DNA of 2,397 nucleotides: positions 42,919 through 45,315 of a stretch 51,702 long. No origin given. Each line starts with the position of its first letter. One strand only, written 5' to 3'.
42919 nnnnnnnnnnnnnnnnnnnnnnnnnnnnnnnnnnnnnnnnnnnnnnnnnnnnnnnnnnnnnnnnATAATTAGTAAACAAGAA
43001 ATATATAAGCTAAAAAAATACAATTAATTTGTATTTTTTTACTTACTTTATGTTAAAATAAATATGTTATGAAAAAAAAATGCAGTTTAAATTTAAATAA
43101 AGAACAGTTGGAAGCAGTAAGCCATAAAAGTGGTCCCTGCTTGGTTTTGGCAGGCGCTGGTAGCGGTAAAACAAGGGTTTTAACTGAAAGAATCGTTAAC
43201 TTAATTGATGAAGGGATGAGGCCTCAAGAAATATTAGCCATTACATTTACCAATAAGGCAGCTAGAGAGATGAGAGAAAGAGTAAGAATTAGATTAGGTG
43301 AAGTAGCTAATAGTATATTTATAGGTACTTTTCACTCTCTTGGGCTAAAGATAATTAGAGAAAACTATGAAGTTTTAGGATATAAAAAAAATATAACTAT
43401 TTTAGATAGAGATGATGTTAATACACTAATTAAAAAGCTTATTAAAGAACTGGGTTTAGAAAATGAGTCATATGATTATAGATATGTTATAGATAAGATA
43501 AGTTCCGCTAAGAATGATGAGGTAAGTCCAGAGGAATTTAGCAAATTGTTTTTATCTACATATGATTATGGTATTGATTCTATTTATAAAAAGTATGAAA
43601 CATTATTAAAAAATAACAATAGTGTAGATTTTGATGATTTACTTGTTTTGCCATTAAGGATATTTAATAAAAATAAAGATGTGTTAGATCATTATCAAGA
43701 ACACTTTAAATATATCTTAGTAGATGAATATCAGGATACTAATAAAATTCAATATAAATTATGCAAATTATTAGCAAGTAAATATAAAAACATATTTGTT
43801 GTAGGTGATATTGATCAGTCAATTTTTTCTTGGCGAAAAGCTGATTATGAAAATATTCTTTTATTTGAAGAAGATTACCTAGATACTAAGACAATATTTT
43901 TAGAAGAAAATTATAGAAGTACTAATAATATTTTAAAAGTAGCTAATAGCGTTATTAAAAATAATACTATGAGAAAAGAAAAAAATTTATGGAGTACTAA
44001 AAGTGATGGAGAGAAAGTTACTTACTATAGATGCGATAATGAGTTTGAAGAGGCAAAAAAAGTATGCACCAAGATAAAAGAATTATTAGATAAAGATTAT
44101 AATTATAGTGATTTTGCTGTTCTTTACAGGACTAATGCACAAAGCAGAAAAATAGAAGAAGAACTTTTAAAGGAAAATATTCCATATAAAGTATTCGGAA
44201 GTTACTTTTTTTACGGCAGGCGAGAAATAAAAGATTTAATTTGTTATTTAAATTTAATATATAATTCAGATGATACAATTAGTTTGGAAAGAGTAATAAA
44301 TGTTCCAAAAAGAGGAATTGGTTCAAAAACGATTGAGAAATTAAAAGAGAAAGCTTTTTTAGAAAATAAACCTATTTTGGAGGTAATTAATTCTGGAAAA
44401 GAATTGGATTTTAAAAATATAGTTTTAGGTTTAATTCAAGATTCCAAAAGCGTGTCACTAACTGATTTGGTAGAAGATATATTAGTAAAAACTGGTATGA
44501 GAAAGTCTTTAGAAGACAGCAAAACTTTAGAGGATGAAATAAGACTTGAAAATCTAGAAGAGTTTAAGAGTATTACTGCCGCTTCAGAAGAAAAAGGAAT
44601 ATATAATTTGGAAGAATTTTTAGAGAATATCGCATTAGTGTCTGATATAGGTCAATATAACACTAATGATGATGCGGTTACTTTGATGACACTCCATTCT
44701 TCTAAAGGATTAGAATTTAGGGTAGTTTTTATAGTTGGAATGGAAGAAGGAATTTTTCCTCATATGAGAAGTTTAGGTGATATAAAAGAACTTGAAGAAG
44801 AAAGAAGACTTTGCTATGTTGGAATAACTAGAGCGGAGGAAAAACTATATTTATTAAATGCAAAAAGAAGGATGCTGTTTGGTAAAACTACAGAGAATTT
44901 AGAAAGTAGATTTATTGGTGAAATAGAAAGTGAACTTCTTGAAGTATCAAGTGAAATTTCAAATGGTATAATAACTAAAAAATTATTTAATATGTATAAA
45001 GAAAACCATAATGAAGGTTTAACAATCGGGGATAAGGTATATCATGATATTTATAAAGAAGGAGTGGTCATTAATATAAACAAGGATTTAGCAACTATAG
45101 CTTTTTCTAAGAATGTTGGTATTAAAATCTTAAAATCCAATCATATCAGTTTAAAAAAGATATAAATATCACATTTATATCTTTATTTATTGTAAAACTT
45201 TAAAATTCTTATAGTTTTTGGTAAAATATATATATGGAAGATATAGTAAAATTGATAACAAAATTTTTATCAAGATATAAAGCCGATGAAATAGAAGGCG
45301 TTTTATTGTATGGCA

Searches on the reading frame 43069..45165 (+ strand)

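Call 33: search_protein_families(library=pfam, proteins=[window:43069-45165:+])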
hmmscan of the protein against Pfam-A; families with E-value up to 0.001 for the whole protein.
window:43069-45165:+ (698 aa): 7 families
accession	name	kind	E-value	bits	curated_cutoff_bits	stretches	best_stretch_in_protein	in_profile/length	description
PF00580.27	UvrD-helicase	-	8.6e-90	301.5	23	1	9-270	1-270/271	UvrD/REP helicase N-terminal domain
PF13361.12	UvrD_C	-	9.9e-78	262.4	25.6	1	276-597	1-347/350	UvrD-like helicase C-terminal domain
PF13245.12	AAA_19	-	5e-24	85.4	25.1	1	13-253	1-131/134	AAA domain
PF13538.12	UvrD_C_2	-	6e-10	39.3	27.4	1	537-596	2-52/52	UvrD-like helicase C-terminal domain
PF01443.25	Viral_helicase1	-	6.2e-08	33.2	21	0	498-596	141-227/228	Viral superfamily 1 RNA helicase core domain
PF13087.12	AAA_12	-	6.4e-06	26.3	27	0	527-596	129-191/195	AAA domain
PF13604.12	AAA_30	-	2.2e-05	24.7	27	1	9-75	2-69/191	AAA domain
